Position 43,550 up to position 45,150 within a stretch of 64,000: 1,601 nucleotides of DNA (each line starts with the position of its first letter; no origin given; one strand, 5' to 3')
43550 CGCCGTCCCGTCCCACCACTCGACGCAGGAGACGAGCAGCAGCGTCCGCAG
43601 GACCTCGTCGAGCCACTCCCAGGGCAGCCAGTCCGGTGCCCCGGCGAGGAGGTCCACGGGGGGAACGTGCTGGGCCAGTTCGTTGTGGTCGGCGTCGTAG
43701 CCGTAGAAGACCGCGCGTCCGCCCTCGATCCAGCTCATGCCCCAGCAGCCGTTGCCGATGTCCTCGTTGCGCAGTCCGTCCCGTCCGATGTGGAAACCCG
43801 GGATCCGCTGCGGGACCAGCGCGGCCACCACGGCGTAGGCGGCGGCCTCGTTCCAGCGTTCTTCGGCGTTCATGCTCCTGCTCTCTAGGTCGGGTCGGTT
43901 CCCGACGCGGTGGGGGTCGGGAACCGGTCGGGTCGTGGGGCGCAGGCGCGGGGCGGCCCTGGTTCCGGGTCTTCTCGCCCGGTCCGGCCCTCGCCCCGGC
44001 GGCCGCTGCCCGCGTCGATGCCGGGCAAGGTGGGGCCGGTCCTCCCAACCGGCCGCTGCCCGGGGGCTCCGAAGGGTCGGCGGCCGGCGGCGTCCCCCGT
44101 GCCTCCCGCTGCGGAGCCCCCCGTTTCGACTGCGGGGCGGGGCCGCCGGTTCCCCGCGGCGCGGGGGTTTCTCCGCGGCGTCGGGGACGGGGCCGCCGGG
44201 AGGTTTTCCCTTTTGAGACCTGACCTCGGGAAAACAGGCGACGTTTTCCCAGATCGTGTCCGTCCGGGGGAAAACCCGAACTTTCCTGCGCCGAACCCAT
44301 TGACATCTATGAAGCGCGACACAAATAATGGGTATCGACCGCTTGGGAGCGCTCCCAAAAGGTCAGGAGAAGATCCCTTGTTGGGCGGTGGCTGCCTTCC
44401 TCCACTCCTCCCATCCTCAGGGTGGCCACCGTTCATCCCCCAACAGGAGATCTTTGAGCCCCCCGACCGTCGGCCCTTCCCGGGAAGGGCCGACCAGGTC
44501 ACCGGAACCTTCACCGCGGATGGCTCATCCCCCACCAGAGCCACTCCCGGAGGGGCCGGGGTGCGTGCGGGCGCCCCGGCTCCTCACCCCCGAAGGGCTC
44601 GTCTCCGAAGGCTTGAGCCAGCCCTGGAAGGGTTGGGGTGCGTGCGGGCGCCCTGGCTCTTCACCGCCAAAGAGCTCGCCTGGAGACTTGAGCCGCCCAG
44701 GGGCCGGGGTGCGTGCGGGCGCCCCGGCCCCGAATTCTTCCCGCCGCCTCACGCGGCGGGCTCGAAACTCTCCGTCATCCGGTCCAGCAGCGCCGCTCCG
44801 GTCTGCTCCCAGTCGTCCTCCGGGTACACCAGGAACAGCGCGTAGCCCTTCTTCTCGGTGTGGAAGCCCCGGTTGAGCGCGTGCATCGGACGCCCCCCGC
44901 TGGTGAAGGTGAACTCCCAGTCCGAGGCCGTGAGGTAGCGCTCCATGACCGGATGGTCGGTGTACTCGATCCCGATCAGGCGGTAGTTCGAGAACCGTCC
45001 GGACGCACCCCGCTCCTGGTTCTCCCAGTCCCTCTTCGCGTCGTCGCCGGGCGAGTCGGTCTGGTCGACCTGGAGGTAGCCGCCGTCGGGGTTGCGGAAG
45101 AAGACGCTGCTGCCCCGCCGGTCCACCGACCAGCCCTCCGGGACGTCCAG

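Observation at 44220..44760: Hairpin- and repeat-rich 0.55-kb non-coding region with a consensus promoter: candidate structured sRNA / REP-like array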

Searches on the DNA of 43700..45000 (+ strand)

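Call 3: search_rna_families(source=window, start=43700, end=45000, threshold=evalue, max_evalue=10, show_alignments=3)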
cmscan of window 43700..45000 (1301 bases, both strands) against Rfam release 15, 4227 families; matches with E-value up to 10: 6.
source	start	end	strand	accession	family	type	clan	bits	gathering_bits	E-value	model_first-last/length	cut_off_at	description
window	44516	44589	+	RF01066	6C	Cis-reg;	-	23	47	2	1-75/75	no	6C RNA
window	43993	44041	+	RF01383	GRIK4_3p_UTR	Gene;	-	18.5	38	0.81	3-58/94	no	GRIK4 3 prime UTR element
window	43774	43827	-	RF00520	ybhL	Cis-reg; leader;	-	16.6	50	9.6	1-73/73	no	ybhL leader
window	44800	44867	+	RF01680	P5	Gene; sRNA;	-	15.6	60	9.7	1-71/71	no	Pseudomonas sRNA P5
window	44326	44447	+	RF02115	FAM13A-AS1_2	Gene; lncRNA;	-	13.2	38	7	1-110/110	no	FAM13A antisense RNA 1 conserved region 2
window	44668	44740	+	RF02353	BjrC68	Gene; sRNA;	-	12.3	39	5.7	1-82/82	no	Bradyrhizobiaceae sRNA BjrC68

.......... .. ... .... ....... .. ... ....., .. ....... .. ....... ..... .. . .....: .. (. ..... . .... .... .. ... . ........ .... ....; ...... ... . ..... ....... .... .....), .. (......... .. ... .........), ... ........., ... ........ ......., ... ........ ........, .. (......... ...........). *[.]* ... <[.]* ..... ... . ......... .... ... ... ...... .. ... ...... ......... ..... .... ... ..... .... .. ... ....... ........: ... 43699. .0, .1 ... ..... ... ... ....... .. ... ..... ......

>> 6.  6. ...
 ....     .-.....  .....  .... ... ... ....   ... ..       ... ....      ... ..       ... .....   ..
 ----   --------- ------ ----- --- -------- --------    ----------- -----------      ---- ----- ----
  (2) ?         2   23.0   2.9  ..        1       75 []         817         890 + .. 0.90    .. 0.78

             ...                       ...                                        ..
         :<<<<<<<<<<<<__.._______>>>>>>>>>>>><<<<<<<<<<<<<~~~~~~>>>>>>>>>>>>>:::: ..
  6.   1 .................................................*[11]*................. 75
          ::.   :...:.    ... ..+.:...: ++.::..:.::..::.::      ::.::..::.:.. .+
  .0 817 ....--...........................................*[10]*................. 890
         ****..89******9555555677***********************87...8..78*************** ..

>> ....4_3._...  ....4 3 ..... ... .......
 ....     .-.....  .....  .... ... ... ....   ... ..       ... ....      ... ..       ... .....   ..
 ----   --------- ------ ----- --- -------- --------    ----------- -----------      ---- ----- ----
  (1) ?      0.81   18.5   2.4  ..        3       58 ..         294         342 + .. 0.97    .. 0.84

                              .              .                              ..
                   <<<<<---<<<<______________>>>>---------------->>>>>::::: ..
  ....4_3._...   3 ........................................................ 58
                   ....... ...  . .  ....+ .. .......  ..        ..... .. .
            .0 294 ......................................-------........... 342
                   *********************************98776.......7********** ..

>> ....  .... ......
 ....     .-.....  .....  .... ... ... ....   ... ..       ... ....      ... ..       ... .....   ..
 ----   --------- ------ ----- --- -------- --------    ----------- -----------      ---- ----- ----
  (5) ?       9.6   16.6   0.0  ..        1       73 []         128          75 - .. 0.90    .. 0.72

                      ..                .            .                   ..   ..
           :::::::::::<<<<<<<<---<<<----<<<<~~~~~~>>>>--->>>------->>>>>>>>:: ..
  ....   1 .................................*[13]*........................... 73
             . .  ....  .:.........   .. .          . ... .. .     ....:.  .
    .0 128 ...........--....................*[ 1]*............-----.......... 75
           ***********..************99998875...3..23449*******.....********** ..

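Call 61: search_dna_similar(query=window:44295-44745:+, collection=plasmids, mode=distant, max_evalue=0.001, max_rows=10)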
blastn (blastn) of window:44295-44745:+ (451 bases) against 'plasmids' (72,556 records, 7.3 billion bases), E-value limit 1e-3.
No match.

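Call 62: search_dna_similar(query=window:44295-44745:+, collection=phages, mode=distant, max_evalue=0.001, max_rows=10)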
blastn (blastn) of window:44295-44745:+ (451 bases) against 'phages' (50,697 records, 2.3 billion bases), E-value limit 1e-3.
No match.

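Call 68: build_rna_model(alignment_id=A5, structure=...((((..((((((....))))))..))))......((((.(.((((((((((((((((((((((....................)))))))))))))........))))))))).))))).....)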
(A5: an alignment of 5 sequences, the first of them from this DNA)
Model R1 built from alignment A5 (5 sequences, 127 columns); structure: as given.
model positions 125; base pairs 37; branch points 1; effective number of sequences 0.89; information 0.59 bits per position. Calibrated on 0.2 Mb of random sequence (short: E-values are rough).
structure used (alignment columns):
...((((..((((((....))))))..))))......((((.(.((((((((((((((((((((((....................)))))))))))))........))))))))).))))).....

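Call 69: search_with_rna_model(model_id=R1, sources=[window, L003, L004, L005, L006, L009, L010, L012, L013, L014, L015, L016, L018, L019, L020, L021, L022, L023, L024, L026, L027, L028, L029, L030, L031, L033, L034, L035, L036, L008, L039], max_evalue=1)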
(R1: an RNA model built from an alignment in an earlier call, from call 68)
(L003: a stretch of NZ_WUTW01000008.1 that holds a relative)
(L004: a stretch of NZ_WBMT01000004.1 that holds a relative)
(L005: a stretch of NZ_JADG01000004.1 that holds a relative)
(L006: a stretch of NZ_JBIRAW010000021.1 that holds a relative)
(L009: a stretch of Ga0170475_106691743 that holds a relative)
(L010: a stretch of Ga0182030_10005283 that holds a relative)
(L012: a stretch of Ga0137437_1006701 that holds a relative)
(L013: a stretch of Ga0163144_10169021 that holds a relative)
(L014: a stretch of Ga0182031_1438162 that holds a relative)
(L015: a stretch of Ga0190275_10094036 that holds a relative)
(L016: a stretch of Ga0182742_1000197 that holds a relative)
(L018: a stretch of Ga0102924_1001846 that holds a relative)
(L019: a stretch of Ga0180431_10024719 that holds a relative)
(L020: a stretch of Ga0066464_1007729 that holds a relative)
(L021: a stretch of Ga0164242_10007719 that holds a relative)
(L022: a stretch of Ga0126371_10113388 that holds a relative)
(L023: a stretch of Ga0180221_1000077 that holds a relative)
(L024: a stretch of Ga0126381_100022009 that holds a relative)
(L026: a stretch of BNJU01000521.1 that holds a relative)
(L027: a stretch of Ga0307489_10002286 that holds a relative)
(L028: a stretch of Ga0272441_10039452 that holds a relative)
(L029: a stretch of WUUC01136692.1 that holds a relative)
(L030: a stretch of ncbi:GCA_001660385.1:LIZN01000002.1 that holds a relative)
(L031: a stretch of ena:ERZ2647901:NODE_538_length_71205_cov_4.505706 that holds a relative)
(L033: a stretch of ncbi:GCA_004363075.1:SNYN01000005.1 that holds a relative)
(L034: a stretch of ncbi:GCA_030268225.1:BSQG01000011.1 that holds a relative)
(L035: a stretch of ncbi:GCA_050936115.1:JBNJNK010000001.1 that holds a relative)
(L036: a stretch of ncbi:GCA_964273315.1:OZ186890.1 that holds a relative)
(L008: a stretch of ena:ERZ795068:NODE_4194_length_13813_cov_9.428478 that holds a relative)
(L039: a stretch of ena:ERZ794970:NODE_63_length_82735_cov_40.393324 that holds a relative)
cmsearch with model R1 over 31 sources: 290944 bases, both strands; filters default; matches with E-value up to 1: 15.
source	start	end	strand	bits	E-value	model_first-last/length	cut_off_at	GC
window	44334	44458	+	154.7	2.6e-35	1-125/125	no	0.6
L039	3106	3230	-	154.7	2.6e-35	1-125/125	no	0.6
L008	4663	4787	-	154.5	2.8e-35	1-125/125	no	0.62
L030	5926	6050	-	151.2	1.8e-34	1-125/125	no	0.59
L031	6033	6158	-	146.5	2.5e-33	1-125/125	no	0.63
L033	5823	5943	-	100.1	5.2e-22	1-125/125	no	0.69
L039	3197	3268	+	23.7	0.0021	1-125/125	no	0.5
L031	6125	6196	+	23.7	0.0022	1-125/125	no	0.5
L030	6017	6094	+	23.7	0.0022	1-125/125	no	0.54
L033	5910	5957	+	23.4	0.0025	1-125/125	no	0.52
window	44320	44367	-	23.3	0.0027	1-125/125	no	0.54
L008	4754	4801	+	23.3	0.0027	1-125/125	no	0.54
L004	1473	1564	+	23.1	0.0031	1-125/125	no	0.7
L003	8536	8622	-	14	0.51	1-125/125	no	0.7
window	42650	42729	+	13.2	0.78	1-125/125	no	0.76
